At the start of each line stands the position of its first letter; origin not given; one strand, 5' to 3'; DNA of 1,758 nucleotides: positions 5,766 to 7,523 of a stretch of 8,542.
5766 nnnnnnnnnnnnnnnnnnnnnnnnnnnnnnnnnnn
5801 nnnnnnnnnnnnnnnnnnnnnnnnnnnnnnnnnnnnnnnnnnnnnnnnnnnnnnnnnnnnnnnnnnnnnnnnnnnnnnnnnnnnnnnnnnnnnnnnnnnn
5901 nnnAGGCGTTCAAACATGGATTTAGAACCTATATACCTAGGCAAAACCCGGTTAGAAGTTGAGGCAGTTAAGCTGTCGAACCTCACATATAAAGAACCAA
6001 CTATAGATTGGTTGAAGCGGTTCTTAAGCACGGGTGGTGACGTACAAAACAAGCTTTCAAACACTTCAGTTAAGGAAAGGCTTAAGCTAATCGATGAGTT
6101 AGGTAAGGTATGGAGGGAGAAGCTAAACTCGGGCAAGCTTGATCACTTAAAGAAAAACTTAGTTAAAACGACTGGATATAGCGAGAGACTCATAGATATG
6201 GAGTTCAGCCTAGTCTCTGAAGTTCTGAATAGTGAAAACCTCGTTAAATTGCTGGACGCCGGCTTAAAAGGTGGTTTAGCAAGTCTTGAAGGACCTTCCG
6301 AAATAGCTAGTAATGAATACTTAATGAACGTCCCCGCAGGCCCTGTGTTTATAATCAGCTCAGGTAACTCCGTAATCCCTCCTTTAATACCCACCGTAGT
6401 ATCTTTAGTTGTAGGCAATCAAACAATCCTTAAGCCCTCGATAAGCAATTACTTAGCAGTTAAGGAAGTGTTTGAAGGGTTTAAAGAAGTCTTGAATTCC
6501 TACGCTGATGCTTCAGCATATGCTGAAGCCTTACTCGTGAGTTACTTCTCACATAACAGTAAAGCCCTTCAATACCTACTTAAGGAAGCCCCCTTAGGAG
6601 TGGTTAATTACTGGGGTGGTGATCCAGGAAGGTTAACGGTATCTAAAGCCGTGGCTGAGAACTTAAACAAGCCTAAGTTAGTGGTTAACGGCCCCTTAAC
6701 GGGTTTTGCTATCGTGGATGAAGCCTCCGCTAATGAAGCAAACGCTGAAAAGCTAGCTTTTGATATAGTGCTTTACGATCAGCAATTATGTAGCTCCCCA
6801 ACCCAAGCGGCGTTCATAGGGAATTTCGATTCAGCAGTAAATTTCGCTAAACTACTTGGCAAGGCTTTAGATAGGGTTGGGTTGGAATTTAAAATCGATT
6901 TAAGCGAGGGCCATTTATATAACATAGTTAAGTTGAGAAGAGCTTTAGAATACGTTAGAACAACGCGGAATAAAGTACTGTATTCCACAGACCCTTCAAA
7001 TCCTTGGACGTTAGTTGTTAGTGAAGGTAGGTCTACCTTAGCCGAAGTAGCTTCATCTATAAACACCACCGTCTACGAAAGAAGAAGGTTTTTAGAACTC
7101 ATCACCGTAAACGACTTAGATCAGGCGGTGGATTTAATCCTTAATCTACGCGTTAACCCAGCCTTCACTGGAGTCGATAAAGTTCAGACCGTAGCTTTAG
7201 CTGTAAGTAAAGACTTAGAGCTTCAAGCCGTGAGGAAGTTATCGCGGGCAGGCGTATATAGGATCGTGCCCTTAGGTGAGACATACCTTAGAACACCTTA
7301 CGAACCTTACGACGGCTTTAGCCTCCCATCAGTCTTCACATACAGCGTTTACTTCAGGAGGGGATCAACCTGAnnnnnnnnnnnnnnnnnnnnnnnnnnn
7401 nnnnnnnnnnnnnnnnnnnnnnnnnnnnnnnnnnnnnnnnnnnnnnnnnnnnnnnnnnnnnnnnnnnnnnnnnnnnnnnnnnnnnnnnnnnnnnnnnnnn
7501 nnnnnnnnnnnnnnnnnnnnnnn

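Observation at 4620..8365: LuxE-LuxC-SDR operon: a carboxylate-to-aldehyde/alcohol reducing module in an archaeal context, without LuxD or luciferase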

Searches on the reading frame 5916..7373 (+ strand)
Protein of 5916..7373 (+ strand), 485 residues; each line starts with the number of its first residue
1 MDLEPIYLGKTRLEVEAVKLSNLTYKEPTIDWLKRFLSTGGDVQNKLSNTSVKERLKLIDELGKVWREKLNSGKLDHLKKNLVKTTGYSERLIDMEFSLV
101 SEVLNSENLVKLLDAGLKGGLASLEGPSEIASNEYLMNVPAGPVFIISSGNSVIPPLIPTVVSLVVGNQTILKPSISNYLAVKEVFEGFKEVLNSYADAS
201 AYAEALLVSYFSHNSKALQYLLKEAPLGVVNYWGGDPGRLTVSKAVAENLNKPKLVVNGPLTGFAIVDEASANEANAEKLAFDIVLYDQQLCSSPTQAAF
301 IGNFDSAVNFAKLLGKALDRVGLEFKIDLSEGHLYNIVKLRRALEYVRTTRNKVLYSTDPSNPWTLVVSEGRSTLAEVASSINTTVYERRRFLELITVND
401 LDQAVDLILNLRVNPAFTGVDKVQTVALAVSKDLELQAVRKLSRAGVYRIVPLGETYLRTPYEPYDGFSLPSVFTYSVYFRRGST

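Call 8: search_protein_families(library=pfam, proteins=[window:5916-7373:+], max_evalue=0.01)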
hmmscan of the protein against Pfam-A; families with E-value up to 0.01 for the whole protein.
window:5916-7373:+ (485 aa): 2 families
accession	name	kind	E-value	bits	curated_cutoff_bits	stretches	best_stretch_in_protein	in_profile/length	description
PF05893.19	LuxC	-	6.3e-36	124.6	21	1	48-468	2-392/401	Acyl-CoA reductase (LuxC)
PF00171.27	Aldedh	-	3.5e-05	23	23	1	44-299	42-276/461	Aldehyde dehydrogenase family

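Call 9: search_protein_families(library=ncbifam, proteins=[window:5916-7373:+], max_evalue=1)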
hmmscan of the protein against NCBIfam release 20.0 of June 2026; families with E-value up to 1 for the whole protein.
window:5916-7373:+ (485 aa): 2 families
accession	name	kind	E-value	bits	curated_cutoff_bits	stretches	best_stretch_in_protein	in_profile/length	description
NF052251.1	LCFA_red_LuxC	equivalog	1.4e-13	50.2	750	1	48-319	51-311/478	long-chain-fatty-acyl-CoA reductase LuxC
NF050084.1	pip_6_carb_DH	equivalog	0.07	12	730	1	139-292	116-263/475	L-piperidine-6-carboxylate dehydrogenase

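Call 27: search_solved_structures(query=window:5916-7373:+, max_evalue=0.01, show_alignments=1)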
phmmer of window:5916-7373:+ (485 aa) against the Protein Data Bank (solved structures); distinct sequences matched with E-value up to 0.01: 1.
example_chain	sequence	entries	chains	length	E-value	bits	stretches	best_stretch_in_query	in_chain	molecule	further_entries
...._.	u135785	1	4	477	1.6e-10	43.8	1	47-304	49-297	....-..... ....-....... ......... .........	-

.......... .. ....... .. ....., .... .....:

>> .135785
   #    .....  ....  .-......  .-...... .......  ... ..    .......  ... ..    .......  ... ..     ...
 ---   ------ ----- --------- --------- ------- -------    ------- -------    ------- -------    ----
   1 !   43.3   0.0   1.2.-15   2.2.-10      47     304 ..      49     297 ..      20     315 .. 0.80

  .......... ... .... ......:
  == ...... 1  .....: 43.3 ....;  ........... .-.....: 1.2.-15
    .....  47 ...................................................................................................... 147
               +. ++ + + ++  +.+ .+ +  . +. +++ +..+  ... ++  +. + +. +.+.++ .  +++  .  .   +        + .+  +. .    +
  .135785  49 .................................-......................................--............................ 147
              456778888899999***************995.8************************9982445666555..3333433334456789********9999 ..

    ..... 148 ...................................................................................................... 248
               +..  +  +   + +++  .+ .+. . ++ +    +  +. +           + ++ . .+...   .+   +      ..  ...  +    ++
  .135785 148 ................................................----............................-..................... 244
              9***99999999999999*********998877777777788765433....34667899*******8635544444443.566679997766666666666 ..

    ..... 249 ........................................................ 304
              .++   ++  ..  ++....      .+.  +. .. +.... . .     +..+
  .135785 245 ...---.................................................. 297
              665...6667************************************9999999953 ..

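Call 52: find_homologous_proteins(query=window:5916-7373:+, max_evalue=0.001)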
Query window:5916-7373:+ (485 aa): 196 proteins with E <= 0.001 among 8000 candidates; the best 120 are listed.
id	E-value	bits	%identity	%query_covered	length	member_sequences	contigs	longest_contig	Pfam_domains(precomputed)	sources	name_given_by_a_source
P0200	0.0e+0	1048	99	100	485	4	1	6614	PF05893.20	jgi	-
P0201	1.7e-147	510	51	99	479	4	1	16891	PF05893.20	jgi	-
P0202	2.2e-147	510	50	100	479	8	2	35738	PF05893.20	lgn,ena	-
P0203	6.4e-147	508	52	96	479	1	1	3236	PF05893.20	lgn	-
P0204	6.7e-147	508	50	98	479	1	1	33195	PF05893.20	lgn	-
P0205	8.6e-145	501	50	98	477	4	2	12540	PF05893.20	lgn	-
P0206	2.1e-144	500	49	99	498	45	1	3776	PF05893.20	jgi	jgi:hypothetical protein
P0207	3.7e-144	499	51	98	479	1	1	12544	PF05893.20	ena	-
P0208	4.9e-144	499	52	94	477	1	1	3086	PF05893.20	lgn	-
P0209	5.0e-144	499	51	99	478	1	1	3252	PF05893.20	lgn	-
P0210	6.3e-143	495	49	99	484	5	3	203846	PF05893.20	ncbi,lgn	ncbi:MAG: acyl-CoA reductase [Zestosphaera sp.]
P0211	1.5e-142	494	49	99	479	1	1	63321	PF05893.20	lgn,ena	-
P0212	2.1e-142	493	49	99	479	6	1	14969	PF05893.20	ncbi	-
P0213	6.7e-142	492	49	99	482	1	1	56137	PF05893.20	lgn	-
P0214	8.5e-142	491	51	95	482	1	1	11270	PF05893.20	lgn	-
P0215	9.7e-142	491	48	100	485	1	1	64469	PF05893.20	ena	-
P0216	1.7e-141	490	50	98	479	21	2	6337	PF05893.20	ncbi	ncbi:MAG: acyl-CoA reductase [Thermofilaceae archaeon]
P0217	2.2e-141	490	50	96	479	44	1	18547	PF05893.20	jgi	jgi:hypothetical protein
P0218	4.5e-141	489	49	99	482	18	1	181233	PF05893.20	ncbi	ncbi:MAG: acyl-CoA reductase [Zestosphaera sp.]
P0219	4.9e-141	489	50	95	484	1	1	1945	PF05893.20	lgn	-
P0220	2.6e-140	487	49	99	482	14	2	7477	PF05893.20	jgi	-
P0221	4.1e-139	483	49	100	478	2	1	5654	PF05893.20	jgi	-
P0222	6.4e-138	479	50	96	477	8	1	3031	PF05893.20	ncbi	ncbi:MAG: acyl-CoA reductase [Infirmifilum sp.]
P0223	8.5e-138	478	47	99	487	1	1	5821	PF05893.20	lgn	-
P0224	1.5e-135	471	49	100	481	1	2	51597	PF05893.20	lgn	-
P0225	8.6e-135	468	51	91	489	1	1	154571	PF05893.20,PF00171.28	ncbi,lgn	-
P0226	6.9e-133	462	48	99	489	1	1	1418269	PF05893.20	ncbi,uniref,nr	ncbi:MAG: aldehyde dehydrogenase family protein [Candidatus Odinarchaeum yellowstonii]|uniref:long-c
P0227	2.8e-132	460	47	98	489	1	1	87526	PF05893.20,PF00171.28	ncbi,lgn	-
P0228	5.2e-131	456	46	99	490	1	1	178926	PF05893.20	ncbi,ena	-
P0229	3.4e-130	453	48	99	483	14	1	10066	PF05893.20,PF00171.28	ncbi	ncbi:MAG: aldehyde dehydrogenase family protein [Candidatus Methanomethylicaceae archaeon]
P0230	1.1e-129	451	48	99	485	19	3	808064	PF05893.20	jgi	jgi:hypothetical protein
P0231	1.6e-129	451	51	86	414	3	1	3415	PF05893.20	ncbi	ncbi:MAG: acyl-CoA reductase, partial [Thermofilaceae archaeon]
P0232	2.5e-129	450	47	95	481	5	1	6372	PF05893.20,PF00171.28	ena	-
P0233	3.1e-129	450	46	97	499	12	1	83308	PF05893.20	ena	-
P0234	3.2e-129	450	49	96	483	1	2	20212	PF05893.20,PF00171.28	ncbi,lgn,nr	ncbi:MAG: aldehyde dehydrogenase family protein [Candidatus Methanomethyliales bacterium]|nr:aldehyd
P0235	3.7e-129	450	46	94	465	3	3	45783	PF05893.20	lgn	-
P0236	8.2e-128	445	45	99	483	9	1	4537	PF05893.20,PF00171.28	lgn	-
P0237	1.9e-127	444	46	97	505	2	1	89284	PF05893.20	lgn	-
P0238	6.1e-127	442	47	97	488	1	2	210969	PF05893.20,PF00171.28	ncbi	ncbi:MAG: aldehyde dehydrogenase family protein [Nitrososphaeria archaeon]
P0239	8.8e-127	442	47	99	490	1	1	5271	PF05893.20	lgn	-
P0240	1.1e-126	442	48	93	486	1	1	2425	PF05893.20,PF00171.28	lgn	-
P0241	1.3e-126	441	46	93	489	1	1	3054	PF05893.20,PF00171.28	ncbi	ncbi:MAG: aldehyde dehydrogenase family protein [Thermoproteota archaeon]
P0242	1.3e-126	441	45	99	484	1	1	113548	PF05893.20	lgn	-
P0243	1.6e-126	441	46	94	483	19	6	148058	PF05893.20,PF00171.28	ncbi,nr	ncbi:MAG: aldehyde dehydrogenase family protein [Thermoproteota archaeon]|nr:aldehyde dehydrogenase 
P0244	2.5e-126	440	45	96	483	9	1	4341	PF05893.20,PF00171.28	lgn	-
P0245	2.6e-126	440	48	93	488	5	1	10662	PF05893.20,PF00171.28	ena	-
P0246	2.7e-126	440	45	99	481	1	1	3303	PF05893.20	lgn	-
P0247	2.8e-126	440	45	99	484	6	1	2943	PF05893.20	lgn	-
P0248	3.8e-126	440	47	99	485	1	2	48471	PF05893.20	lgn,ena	-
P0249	4.8e-126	439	47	99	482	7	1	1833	PF05893.20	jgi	jgi:hypothetical protein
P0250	6.9e-125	436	47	93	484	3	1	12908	PF05893.20,PF00171.28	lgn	-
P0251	8.6e-125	435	47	93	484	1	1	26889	PF05893.20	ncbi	ncbi:MAG: acyl-CoA reductase [Thermoproteota archaeon]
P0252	1.3e-124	435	46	94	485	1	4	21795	PF05893.20,PF00171.28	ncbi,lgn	ncbi:MAG: aldehyde dehydrogenase family protein [Thermoproteota archaeon]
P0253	1.7e-124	434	43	100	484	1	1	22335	PF05893.20,PF00171.28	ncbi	-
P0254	2.6e-124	434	46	99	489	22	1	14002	PF05893.20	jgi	jgi:hypothetical protein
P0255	5.8e-124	433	46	96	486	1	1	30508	PF05893.20,PF00171.28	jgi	jgi:hypothetical protein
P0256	1.2e-123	432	45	93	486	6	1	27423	PF05893.20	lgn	-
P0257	6.4e-123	429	48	93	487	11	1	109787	PF05893.20,PF00171.28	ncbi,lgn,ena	-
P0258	2.6e-122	427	48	94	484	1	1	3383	PF05893.20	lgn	-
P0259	3.9e-122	427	48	94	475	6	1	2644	PF05893.20,PF00171.28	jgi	jgi:hypothetical protein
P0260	6.0e-122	426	45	99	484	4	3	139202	PF05893.20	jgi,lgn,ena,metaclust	metaclust:\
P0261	1.3e-121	425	46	93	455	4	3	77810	PF05893.20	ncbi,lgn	ncbi:MAG: aldehyde dehydrogenase family protein [Thermoproteota archaeon]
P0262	2.7e-121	424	44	99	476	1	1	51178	PF05893.20,PF00171.28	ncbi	-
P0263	6.1e-121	423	45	99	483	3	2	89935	PF05893.20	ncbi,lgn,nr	ncbi:MAG: hypothetical protein GKC03_05305 [Methanomassiliicoccales archaeon]|nr:hypothetical protei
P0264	6.7e-121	422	44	99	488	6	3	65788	PF05893.20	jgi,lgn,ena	-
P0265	8.8e-121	422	44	99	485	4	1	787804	PF05893.20,PF00171.28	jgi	-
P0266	1.1e-120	422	43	99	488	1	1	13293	PF05893.20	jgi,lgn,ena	-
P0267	1.1e-120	422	45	99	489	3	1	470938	PF05893.20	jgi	-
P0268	1.4e-120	421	46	93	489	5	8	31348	PF05893.20,PF00171.28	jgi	jgi:hypothetical protein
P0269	1.7e-120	421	46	93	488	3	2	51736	PF05893.20,PF00171.28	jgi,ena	-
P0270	2.0e-120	421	46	97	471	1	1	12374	PF05893.20,PF00171.28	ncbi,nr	ncbi:MAG: aldehyde dehydrogenase family protein [Candidatus Bathyarchaeota archaeon]|nr:aldehyde deh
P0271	2.2e-120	421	45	99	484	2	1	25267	PF05893.20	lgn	-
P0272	3.7e-120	420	45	98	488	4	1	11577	PF05893.20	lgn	-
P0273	3.8e-120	420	45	99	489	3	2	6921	PF05893.20,PF00171.28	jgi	-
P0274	4.1e-120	420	44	100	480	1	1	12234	PF05893.20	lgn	-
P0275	4.2e-120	420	45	99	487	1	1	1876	PF05893.20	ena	-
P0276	6.6e-120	419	46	98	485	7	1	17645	PF05893.20,PF00171.28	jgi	jgi:hypothetical protein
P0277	8.0e-120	419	45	98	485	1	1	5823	PF05893.20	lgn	-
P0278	8.5e-120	419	44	96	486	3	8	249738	PF05893.20,PF00171.28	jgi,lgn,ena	jgi:hypothetical protein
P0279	1.1e-119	419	45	99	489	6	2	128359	PF05893.20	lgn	-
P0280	1.2e-119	418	44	99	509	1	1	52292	PF05893.20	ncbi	ncbi:MAG: acyl-CoA reductase [Methanomassiliicoccales archaeon]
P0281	2.7e-119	417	45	93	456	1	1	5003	PF05893.20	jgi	jgi:hypothetical protein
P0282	3.5e-119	417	47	97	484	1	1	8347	PF05893.20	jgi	jgi:hypothetical protein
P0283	3.7e-119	417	45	93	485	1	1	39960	PF05893.20,PF00171.28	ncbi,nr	ncbi:MAG: aldehyde dehydrogenase family protein [Nitrososphaeria archaeon]|nr:aldehyde dehydrogenase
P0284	4.3e-119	417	45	94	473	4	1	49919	PF05893.20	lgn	-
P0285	4.4e-119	417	43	100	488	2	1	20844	PF05893.20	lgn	-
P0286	6.6e-119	416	44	99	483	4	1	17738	PF05893.20,PF00171.28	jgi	jgi:hypothetical protein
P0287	7.6e-119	416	46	93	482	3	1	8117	PF05893.20,PF00171.28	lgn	-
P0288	1.4e-118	415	44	95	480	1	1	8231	PF05893.20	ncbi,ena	-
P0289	1.4e-118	415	44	99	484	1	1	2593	PF05893.20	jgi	jgi:hypothetical protein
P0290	1.8e-118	415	45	100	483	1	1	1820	PF05893.20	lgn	-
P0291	3.0e-118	414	44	99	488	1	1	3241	PF05893.20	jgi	jgi:hypothetical protein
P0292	3.2e-118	414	45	98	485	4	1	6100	PF05893.20,PF00171.28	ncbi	-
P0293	3.2e-118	414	45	99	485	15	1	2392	PF05893.20,PF00171.28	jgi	jgi:hypothetical protein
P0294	3.7e-118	413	49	85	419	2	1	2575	PF05893.20,PF00171.28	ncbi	ncbi:MAG: aldehyde dehydrogenase family protein, partial [Candidatus Odinarchaeota archaeon]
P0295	3.8e-118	413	44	97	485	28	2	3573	PF05893.20,PF00171.28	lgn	-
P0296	4.8e-118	413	46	93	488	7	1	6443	PF05893.20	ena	-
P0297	5.4e-118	413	45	93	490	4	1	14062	PF05893.20,PF00171.28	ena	-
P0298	5.8e-118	413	43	100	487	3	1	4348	PF05893.20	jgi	jgi:hypothetical protein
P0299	6.4e-118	413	46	93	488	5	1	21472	PF05893.20,PF00171.28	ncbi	-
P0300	7.6e-118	412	42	99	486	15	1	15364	PF05893.20,PF00171.28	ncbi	-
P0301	7.9e-118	412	43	99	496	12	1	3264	PF05893.20,PF00171.28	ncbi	ncbi:MAG: aldehyde dehydrogenase family protein [Thermosphaera sp.]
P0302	1.4e-117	412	44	99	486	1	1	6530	PF05893.20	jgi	jgi:hypothetical protein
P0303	1.8e-117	411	44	93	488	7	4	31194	PF05893.20,PF00171.28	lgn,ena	-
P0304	2.9e-117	410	43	99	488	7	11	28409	PF05893.20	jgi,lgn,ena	-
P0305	3.9e-117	410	45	93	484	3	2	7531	PF05893.20,PF00171.28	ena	-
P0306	4.6e-117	410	45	93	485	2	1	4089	PF05893.20,PF00171.28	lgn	-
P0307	9.2e-117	409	45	93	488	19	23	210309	PF05893.20,PF00171.28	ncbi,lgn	-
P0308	1.4e-116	408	45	93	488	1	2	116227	PF05893.20,PF00171.28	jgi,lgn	-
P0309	1.6e-116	408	44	99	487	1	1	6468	PF05893.20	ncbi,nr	ncbi:MAG TPA: acyl-CoA reductase [Methanomassiliicoccales archaeon]|nr:acyl-CoA reductase [Methanoma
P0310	1.7e-116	408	44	99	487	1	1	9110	PF05893.20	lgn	-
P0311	2.5e-116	407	44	98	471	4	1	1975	PF05893.20,PF00171.28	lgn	-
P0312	2.7e-116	407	45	93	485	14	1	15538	PF05893.20,PF00171.28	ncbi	ncbi:MAG: aldehyde dehydrogenase family protein [Nitrososphaeria archaeon]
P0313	3.4e-116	407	44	98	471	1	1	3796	PF05893.20,PF00171.28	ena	-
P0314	4.2e-116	407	43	99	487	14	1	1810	PF05893.20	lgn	-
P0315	5.7e-116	406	45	93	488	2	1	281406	PF05893.20,PF00171.28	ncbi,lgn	-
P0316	8.1e-116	406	45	93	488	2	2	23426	PF05893.20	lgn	-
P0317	8.8e-116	406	44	99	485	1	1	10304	PF05893.20,PF00171.28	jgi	jgi:hypothetical protein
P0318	1.5e-115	405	45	99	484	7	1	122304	PF05893.20,PF00171.28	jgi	-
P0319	1.8e-115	405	42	99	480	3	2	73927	PF05893.20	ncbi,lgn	ncbi:MAG: acyl-CoA reductase [Candidatus Methanosuratincola sp.]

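Call 56: search_solved_structures(query=A2, max_evalue=0.001, show_alignments=1)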
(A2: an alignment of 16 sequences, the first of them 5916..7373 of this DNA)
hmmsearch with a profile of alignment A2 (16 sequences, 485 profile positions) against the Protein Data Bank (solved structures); distinct sequences matched with E-value up to 0.001: 1.
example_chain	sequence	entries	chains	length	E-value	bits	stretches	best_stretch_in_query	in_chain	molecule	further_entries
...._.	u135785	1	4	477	1.3e-19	73.8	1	24-324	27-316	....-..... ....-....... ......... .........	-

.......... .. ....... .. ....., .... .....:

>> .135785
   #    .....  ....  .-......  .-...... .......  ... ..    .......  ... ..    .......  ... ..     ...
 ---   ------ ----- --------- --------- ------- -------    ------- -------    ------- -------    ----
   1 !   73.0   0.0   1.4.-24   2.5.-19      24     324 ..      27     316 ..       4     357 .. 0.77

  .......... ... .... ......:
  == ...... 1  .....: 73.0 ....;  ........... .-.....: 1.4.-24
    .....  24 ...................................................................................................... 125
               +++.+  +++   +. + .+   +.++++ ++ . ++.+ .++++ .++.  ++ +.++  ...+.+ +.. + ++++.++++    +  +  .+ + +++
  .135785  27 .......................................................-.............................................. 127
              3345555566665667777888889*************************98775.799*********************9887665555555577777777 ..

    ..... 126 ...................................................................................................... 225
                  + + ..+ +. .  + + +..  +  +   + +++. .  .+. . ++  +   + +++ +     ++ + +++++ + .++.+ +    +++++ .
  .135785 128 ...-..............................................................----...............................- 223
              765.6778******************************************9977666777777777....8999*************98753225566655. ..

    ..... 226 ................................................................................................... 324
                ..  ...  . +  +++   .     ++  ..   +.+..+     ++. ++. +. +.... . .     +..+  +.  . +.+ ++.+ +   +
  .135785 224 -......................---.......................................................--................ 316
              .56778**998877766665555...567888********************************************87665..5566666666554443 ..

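Call 64: find_encoding_contigs(protein=P0228, flank=8000, max_places=2)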
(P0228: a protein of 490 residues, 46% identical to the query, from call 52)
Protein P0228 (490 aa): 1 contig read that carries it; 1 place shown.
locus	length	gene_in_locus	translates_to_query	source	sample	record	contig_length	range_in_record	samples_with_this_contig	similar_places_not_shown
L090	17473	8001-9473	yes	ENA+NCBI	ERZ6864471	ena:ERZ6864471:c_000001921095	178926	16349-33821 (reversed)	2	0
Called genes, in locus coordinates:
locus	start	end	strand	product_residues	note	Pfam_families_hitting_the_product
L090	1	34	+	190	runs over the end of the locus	-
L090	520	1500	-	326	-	PF00291:PALP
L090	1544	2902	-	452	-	PF00144:Beta-lactamase, PF13969:Pab87_oct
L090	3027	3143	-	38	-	-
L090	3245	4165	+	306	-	-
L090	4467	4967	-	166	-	PF01592:NifU_N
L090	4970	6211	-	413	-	PF00266:Aminotran_5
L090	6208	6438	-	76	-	PF01206:TusA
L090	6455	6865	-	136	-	PF13686:DrsE_2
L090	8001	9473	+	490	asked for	PF05893:LuxC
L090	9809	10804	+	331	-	PF01073:3Beta_HSD, PF01370:Epimerase, PF02719:Polysacc_synt_2 (weak), PF04321:RmlD_sub_bind, PF05368:NmrA, PF07993:NAD_binding_4, PF13460:NAD_binding_10, PF16363:GDP_Man_Dehyd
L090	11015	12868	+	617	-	PF02730:AFOR_N, PF01314:AFOR_C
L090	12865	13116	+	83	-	PF02597:ThiS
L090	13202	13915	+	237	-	PF00215:OMPdecase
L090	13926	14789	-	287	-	PF08271:Zn_Ribbon_TF, PF00382:TFIIB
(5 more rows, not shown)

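Call 65: find_encoding_contigs(protein=P0226, flank=8000, max_places=1)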
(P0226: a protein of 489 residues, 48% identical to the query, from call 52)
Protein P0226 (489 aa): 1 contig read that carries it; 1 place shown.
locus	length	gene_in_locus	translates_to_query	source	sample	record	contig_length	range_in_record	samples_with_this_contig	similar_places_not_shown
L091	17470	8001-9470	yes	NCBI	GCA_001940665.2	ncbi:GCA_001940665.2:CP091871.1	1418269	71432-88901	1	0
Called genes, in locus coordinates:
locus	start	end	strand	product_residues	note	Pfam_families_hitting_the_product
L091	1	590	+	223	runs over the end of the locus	PF01325:Fe_dep_repress, PF02742:Fe_dep_repr_C, PF04023:FeoA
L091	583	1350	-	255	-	PF00731:AIRC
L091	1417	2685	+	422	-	PF01969:Ni_insertion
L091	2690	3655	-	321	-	PF00753:Lactamase_B, PF23023:Anti-Pycsar_Apyc1, PF16661:Lactamase_B_6 (weak), PF19583:ODP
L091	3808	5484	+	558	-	-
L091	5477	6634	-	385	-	PF00155:Aminotran_1_2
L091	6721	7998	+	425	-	-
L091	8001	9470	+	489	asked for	PF05893:LuxC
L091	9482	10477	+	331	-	PF01073:3Beta_HSD, PF01370:Epimerase, PF02719:Polysacc_synt_2, PF04321:RmlD_sub_bind, PF05368:NmrA, PF13460:NAD_binding_10, PF16363:GDP_Man_Dehyd, PF07993:NAD_binding_4, +1 more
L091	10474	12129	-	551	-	PF00561:Abhydrolase_1, PF12146:Hydrolase_4, PF12697:Abhydrolase_6, PF12740:PETase (faint)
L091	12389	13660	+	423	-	PF00368:HMG-CoA_red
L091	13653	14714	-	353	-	PF01656:CbiA (faint), PF13500:AAA_26, PF07085:DRTGG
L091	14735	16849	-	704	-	PF02629:CoA_binding, PF13380:CoA_binding_2, PF13607:Succ_CoA_lig, PF19045:Ligase_CoA_2, PF13549:ATP-grasp_5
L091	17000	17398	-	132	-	PF10639:TMEM234, PF00892:EamA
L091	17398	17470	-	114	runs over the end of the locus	PF00892:EamA (weak), PF10639:TMEM234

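Call 84: search_protein_families(library=padloc, proteins=[window:5916-7373:+], max_evalue=0.001)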
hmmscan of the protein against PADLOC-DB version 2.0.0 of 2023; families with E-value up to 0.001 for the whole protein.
window:5916-7373:+ (485 aa): 0 families
